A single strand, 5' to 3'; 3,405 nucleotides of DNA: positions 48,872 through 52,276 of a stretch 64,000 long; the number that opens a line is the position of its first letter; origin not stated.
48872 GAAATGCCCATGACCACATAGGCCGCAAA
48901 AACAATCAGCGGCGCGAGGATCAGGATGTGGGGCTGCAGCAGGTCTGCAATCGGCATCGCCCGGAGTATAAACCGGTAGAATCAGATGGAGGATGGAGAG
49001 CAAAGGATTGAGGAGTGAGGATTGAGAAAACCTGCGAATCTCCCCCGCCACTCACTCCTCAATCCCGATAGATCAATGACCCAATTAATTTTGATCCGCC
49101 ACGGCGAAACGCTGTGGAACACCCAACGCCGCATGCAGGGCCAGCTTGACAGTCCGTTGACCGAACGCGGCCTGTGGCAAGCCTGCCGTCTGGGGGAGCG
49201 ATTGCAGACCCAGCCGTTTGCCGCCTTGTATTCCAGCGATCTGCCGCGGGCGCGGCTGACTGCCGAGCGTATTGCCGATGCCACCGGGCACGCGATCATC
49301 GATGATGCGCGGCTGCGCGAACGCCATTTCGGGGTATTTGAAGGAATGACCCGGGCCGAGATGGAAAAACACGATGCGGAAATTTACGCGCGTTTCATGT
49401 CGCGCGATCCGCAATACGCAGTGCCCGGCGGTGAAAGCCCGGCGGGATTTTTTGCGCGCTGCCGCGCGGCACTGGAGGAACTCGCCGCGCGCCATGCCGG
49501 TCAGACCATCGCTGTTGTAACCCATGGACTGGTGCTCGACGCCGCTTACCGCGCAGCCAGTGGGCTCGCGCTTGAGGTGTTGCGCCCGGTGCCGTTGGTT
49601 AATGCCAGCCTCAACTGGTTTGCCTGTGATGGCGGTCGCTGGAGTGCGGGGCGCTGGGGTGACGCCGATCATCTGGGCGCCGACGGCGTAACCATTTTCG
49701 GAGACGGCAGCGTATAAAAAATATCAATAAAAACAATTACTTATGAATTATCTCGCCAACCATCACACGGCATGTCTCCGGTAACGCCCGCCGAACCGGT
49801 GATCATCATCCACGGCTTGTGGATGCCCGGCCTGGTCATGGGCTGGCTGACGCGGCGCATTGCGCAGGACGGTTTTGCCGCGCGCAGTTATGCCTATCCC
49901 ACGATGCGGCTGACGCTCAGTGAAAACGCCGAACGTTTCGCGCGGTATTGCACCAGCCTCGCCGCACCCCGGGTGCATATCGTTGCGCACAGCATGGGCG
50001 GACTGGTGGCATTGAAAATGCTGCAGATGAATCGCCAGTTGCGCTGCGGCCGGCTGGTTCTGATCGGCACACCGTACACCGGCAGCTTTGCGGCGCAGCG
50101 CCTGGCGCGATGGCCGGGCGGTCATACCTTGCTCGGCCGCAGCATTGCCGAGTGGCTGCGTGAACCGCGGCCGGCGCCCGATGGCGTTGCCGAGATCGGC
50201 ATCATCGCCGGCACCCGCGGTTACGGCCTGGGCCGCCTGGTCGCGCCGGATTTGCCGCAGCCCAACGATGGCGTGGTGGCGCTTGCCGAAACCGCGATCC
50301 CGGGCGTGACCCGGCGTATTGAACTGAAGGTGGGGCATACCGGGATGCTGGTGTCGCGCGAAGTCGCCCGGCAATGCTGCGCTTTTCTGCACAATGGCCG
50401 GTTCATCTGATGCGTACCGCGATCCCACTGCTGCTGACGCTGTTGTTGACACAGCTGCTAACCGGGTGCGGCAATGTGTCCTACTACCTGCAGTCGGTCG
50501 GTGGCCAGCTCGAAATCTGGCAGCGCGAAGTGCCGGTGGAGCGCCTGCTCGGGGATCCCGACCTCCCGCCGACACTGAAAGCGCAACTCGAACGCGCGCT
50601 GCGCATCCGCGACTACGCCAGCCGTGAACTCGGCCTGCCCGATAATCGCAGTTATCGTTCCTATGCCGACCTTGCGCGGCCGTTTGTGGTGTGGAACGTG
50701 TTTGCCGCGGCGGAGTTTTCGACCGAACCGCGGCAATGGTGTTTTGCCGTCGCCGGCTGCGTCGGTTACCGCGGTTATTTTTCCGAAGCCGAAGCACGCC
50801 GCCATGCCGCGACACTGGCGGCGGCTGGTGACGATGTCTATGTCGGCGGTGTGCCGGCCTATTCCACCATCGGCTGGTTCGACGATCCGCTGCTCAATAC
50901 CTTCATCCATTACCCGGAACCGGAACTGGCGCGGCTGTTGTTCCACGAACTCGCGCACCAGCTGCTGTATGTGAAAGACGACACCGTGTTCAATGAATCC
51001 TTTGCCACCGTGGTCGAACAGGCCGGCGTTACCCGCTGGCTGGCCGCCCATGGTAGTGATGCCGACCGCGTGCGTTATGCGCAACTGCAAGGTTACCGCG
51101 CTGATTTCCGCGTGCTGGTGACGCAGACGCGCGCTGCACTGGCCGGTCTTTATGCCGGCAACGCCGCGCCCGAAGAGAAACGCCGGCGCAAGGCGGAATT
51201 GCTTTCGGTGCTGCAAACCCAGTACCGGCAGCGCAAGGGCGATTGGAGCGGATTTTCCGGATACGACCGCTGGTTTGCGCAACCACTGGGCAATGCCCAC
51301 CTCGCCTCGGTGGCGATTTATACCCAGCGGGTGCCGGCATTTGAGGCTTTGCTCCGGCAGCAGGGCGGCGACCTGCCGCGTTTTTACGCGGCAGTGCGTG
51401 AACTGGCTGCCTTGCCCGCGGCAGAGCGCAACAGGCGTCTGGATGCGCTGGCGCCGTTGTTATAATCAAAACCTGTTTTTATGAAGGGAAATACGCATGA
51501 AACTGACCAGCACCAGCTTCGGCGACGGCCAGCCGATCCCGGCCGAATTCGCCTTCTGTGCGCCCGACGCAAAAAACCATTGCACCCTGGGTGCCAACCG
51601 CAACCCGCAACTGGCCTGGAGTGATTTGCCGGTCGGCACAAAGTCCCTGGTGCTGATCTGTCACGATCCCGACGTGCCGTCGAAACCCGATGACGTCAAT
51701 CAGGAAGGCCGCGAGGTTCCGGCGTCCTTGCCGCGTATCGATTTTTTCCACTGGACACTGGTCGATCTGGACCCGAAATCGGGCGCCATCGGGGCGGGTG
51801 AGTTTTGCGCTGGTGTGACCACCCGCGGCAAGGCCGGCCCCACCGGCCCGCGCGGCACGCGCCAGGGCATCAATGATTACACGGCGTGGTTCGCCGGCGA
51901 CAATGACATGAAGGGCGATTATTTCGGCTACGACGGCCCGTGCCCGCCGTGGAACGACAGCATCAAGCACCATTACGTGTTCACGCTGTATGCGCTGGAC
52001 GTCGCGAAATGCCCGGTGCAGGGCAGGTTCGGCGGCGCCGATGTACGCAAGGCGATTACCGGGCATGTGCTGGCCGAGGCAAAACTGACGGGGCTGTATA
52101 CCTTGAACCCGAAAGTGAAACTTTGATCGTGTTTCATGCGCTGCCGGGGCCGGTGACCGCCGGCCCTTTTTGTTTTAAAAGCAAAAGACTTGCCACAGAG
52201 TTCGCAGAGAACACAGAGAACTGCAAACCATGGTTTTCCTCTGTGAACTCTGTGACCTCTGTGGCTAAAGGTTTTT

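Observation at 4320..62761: Recurrent AT-rich box of about 20 bp, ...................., with at least 11 copies in a 64% GC window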

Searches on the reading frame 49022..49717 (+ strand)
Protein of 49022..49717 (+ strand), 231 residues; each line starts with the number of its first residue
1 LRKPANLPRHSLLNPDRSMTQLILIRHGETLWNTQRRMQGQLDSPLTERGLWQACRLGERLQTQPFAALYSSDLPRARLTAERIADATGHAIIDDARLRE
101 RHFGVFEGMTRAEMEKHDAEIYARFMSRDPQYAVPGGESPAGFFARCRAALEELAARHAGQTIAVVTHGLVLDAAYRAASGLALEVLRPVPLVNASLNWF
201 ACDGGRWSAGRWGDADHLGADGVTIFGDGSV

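Call 22: search_protein_families(library=pfam, proteins=[window:49022-49717:+])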
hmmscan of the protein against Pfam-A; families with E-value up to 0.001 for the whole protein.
window:49022-49717:+ (231 aa): 1 family
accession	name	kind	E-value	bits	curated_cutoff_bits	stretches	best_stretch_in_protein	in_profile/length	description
PF00300.27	His_Phos_1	-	3.9e-64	216.4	21.7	1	22-214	1-193/194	Histidine phosphatase superfamily (branch 1)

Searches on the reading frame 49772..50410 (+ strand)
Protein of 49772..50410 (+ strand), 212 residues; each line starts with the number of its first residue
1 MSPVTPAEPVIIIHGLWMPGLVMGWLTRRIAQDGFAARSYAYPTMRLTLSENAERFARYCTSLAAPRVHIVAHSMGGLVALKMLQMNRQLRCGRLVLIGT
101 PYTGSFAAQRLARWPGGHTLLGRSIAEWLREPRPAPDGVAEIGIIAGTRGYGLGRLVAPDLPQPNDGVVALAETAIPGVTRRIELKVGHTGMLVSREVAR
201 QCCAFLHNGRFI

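Call 21: search_protein_families(library=pfam, proteins=[window:49772-50410:+])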
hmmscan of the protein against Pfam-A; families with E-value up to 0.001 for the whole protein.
window:49772-50410:+ (212 aa): 5 families
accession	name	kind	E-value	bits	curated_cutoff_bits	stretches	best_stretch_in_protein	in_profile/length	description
PF12697.13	Abhydrolase_6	-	3.8e-08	34.7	26.3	1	10-137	1-132/217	Alpha/beta hydrolase family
PF00561.26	Abhydrolase_1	-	6.4e-06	26.4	25.8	1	60-102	63-107/245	alpha/beta hydrolase fold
PF24096.1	DUF7379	-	4e-05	24.1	33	1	37-109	38-119/191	Domain of unknown function (DUF7379)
PF12146.15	Hydrolase_4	-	0.00027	20.7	27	0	67-105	77-114/239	Serine aminopeptidase, S33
PF07819.20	PGAP1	-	0.00029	21.1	24.3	1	66-103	91-130/233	PGAP1-like alpha/beta domain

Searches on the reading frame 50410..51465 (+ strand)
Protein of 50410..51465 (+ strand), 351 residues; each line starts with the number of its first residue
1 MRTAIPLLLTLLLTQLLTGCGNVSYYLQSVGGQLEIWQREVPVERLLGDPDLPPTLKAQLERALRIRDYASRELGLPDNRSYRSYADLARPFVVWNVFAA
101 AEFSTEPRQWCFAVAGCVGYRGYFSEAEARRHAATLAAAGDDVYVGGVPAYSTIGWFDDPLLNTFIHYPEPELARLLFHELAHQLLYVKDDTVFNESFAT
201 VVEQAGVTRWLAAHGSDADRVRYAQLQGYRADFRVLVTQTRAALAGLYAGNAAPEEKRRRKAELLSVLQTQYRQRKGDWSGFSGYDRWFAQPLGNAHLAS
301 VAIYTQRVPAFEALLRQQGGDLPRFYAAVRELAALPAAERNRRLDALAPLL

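Call 22: search_protein_families(library=pfam, proteins=[window:50410-51465:+])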
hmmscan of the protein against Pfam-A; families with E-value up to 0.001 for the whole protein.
window:50410-51465:+ (351 aa): 1 family
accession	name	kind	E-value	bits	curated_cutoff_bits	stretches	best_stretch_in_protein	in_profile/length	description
PF10023.15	Aminopep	-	3.8e-127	424.5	25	1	24-344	1-322/322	Putative aminopeptidase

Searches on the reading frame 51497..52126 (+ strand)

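Call 22: search_protein_families(library=pfam, proteins=[window:51497-52126:+])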
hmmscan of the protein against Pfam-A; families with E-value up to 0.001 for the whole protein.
window:51497-52126:+ (209 aa): 1 family
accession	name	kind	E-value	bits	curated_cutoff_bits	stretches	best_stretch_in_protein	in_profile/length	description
PF01161.25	PBP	-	1.2e-34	120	24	1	25-201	7-135/135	Phosphatidylethanolamine-binding protein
